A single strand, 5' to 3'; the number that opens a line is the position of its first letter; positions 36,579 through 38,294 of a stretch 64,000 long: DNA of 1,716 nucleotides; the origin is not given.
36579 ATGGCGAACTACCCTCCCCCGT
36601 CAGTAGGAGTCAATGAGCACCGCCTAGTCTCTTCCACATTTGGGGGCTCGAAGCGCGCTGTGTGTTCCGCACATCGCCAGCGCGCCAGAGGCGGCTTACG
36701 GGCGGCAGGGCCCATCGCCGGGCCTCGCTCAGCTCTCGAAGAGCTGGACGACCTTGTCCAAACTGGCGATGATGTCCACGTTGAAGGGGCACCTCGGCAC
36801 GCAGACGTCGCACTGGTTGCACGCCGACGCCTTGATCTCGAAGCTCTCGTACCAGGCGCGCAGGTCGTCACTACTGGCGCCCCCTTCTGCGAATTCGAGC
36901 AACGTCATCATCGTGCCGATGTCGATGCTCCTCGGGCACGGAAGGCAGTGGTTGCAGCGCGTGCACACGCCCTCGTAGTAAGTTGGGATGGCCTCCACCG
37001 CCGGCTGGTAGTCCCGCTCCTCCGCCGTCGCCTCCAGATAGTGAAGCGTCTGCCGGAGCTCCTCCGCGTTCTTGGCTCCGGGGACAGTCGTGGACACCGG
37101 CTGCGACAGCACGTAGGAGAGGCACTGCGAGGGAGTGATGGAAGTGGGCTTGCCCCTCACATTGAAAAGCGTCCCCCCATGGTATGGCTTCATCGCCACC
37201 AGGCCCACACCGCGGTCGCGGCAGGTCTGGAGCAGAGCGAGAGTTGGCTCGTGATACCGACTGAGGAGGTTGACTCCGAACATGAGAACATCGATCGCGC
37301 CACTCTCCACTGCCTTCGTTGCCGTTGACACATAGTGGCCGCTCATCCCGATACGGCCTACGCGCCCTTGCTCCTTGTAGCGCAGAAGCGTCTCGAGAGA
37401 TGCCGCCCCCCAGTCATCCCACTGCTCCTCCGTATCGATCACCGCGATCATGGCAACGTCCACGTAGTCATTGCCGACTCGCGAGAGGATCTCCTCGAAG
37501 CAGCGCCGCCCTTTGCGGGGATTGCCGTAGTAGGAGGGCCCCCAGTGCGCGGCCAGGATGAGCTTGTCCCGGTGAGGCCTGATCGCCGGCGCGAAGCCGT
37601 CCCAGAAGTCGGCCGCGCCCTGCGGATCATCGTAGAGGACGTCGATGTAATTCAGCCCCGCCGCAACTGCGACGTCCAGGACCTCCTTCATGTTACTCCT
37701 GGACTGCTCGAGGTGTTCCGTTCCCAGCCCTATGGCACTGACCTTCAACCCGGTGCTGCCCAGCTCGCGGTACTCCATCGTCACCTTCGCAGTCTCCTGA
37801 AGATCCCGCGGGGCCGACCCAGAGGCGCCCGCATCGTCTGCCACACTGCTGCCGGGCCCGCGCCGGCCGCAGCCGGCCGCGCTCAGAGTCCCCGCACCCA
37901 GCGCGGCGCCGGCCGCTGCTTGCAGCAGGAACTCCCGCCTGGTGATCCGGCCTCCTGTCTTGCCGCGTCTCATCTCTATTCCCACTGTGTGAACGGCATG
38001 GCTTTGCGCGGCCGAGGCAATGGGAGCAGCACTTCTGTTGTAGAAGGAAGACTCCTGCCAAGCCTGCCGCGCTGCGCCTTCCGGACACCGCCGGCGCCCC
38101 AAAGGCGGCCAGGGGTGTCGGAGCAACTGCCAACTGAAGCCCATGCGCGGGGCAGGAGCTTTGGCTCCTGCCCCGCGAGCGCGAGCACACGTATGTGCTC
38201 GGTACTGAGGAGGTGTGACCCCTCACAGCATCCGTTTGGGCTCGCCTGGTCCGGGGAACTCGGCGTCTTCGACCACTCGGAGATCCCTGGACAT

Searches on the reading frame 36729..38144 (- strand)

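Call 71: search_protein_families(library=padloc, proteins=[window:36729-38144:-], max_evalue=0.001)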
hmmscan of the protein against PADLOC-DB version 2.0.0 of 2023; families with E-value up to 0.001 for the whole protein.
window:36729-38144:- (471 aa): 0 families

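Call 72: search_protein_families(library=pfam, proteins=[window:36729-38144:-], max_evalue=0.001)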
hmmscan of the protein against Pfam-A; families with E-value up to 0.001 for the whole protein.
window:36729-38144:- (471 aa): 1 family
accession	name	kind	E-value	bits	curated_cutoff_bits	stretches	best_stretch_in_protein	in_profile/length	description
PF00248.27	Aldo_ket_red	-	9.9e-21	74.5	24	1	138-329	2-200/291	Aldo/keto reductase family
